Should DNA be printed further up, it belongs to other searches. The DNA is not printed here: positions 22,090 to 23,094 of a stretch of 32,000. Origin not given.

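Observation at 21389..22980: Orphan two-gene cassette: double-RHH DNA-binding protein SD-coupled to a 235-aa protein of unrecognised family, behind a 420-bp AT-rich spacer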

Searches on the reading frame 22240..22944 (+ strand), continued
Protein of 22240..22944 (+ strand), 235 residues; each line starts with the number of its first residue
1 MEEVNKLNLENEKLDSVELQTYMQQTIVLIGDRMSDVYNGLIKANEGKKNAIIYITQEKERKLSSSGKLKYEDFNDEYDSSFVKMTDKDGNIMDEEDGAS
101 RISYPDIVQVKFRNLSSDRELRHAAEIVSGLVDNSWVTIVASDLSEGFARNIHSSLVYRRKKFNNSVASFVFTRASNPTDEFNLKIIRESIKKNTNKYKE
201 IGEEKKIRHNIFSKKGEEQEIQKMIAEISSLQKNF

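Call 86: fold_search(model_id=the predicted structure, library=viral)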
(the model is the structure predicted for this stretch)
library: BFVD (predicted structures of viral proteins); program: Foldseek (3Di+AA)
matches with E <= 10: 673; with E <= 0.001: 1
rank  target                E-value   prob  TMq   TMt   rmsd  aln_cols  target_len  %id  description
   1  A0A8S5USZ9            9.5e-04  1.00  0.52  0.37   8.7       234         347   13  Tubulin [Myoviridae sp. ctijX18]
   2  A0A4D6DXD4            1.3e-03  1.00  0.53  0.40   5.2       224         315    8  Putative tubulin-like protein [Edwardsiella phage pEt-SU]
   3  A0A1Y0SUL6            1.7e-03  1.00  0.47  0.34  10.3       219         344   13  PhuZ [Pseudomonas phage Noxifer]
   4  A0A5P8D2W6            2.0e-03  1.00  0.46  0.35   6.9       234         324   11  (no name in the UniProt tables at hand)
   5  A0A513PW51            2.1e-03  1.00  0.46  0.35   7.1       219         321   10  Uncharacterized protein [Vibrio phage 2 TSL-2019]
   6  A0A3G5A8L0            2.4e-03  0.92  0.22  0.10   7.1       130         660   15  Dynamin family GTPase [Hyperionvirus sp.]
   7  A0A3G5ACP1            2.8e-03  0.77  0.23  0.11  12.4       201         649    7  Dynamin N-terminal domain-containing protein [Satyrvirus sp.]
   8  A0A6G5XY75            3.3e-03  1.00  0.44  0.32   9.4       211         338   14  (no name in the UniProt tables at hand)
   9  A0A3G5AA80            3.3e-03  0.72  0.25  0.28  11.3       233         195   11  Uncharacterized protein [Hyperionvirus sp.]
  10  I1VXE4                4.3e-03  1.00  0.50  0.39   6.5       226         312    8  (no name in the UniProt tables at hand)
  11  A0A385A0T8            5.9e-03  1.00  0.46  0.35   6.4       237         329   11  (no name in the UniProt tables at hand)
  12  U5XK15                6.7e-03  0.77  0.30  0.11  10.9       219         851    7  (no name in the UniProt tables at hand)
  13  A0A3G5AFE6            7.6e-03  0.57  0.25  0.30  10.6       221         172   10  GTP-binding nuclear protein RAN [Solivirus sp.]
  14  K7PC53                9.7e-03  0.99  0.41  0.28   6.3       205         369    5  Protein ORF28 [Cyprinid herpesvirus 1]
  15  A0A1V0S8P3            1.1e-02  0.41  0.28  0.13  15.7       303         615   10  Dynamin N-terminal domain-containing protein [Catovirus CTV1]
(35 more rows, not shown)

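Call 103: search_dna_similar(query=window:22240-22944:+, collection=plasmids, mode=protein, max_evalue=0.01, max_rows=10)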
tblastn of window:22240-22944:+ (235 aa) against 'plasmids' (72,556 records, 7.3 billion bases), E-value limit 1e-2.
No match.

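Call 104: search_dna_similar(query=window:22240-22944:+, collection=phages, mode=protein, max_evalue=0.01, max_rows=10)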
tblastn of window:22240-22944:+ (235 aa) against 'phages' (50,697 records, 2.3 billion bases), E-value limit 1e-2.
No match.
